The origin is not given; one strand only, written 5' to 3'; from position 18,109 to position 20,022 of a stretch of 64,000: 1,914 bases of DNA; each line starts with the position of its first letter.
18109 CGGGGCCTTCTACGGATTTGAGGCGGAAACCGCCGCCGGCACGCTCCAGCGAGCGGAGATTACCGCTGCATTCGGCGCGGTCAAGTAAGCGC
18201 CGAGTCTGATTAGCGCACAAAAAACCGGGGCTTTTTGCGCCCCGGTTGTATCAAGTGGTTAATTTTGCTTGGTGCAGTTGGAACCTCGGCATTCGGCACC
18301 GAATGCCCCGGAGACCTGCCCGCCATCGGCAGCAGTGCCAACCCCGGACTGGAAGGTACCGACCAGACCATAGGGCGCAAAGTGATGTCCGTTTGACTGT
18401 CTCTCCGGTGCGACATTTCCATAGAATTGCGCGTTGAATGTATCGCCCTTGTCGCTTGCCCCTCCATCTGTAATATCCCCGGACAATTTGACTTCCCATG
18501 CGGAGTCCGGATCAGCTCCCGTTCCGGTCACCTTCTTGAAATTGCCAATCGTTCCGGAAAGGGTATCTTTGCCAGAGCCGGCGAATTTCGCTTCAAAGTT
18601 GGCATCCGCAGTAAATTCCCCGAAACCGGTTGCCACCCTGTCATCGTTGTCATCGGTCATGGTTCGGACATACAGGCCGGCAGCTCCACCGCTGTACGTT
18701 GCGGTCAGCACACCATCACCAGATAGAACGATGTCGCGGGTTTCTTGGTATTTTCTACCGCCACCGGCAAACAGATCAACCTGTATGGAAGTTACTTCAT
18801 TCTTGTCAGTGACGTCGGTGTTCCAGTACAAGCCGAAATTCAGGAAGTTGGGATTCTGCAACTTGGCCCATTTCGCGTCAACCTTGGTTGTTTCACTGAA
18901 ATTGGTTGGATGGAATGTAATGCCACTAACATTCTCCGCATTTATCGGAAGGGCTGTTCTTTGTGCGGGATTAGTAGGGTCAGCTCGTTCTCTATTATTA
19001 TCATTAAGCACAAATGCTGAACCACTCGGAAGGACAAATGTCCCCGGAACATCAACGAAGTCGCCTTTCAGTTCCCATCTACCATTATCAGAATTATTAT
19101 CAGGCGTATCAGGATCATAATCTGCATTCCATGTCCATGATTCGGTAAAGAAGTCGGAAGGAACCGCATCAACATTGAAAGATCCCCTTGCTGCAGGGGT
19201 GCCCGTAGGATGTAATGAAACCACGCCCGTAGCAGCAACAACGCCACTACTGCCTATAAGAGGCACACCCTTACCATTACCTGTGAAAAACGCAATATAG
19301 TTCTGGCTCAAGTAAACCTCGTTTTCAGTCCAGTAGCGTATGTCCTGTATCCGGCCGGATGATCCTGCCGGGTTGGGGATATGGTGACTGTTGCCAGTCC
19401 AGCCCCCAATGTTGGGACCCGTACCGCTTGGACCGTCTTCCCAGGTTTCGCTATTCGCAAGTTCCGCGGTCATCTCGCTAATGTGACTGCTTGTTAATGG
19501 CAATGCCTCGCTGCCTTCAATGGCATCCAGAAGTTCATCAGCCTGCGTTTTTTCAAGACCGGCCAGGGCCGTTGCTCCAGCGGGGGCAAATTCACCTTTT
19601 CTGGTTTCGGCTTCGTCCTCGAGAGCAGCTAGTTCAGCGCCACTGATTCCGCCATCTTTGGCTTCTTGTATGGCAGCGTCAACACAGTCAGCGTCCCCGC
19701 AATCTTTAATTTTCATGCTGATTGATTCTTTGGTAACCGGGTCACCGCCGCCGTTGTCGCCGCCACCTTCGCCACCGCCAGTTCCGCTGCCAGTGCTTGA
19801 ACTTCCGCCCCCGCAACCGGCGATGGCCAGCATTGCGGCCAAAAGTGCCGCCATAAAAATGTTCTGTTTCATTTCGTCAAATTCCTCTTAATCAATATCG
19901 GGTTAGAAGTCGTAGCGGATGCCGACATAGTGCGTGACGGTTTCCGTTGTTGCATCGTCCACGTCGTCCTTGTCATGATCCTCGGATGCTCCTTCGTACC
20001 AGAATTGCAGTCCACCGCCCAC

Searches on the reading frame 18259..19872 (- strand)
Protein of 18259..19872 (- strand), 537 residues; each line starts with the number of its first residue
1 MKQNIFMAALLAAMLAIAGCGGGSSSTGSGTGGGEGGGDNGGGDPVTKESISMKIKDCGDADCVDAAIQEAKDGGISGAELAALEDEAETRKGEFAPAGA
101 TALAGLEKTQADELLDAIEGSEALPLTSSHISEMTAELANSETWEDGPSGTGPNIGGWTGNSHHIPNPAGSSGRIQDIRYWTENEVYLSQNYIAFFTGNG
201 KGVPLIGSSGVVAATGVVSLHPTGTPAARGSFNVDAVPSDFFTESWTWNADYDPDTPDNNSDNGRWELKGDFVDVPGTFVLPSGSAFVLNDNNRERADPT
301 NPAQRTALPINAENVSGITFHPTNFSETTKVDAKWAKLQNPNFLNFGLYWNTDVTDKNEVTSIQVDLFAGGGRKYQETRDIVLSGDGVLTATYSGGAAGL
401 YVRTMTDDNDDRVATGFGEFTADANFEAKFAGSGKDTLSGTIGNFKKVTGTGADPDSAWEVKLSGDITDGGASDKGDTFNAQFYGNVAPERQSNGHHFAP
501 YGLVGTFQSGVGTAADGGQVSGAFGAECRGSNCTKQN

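Call 5: search_protein_families(library=pfam, proteins=[window:18259-19872:-], max_evalue=1)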
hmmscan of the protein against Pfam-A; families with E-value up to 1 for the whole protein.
window:18259-19872:- (537 aa): 1 family
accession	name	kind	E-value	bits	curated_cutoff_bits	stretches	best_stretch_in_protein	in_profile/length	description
PF08037.16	Attractin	-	0.12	12.9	25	1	52-72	11-31/55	Attractin family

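Call 6: search_protein_families(library=ncbifam, proteins=[window:18259-19872:-], max_evalue=1)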
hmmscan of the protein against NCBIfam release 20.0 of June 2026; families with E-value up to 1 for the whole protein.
window:18259-19872:- (537 aa): 2 families
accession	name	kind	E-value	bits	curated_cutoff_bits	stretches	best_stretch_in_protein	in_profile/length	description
NF047847.2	SS_mature_LptM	equivalog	0.11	12.7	27.7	1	1-21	1-21/31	LPS translocon maturation chaperone LptM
NF058595.1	invert_tail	domain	0.64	10.4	37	1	6-33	58-85/113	lipo-invert putative C-terminal anchoring domain-containing protein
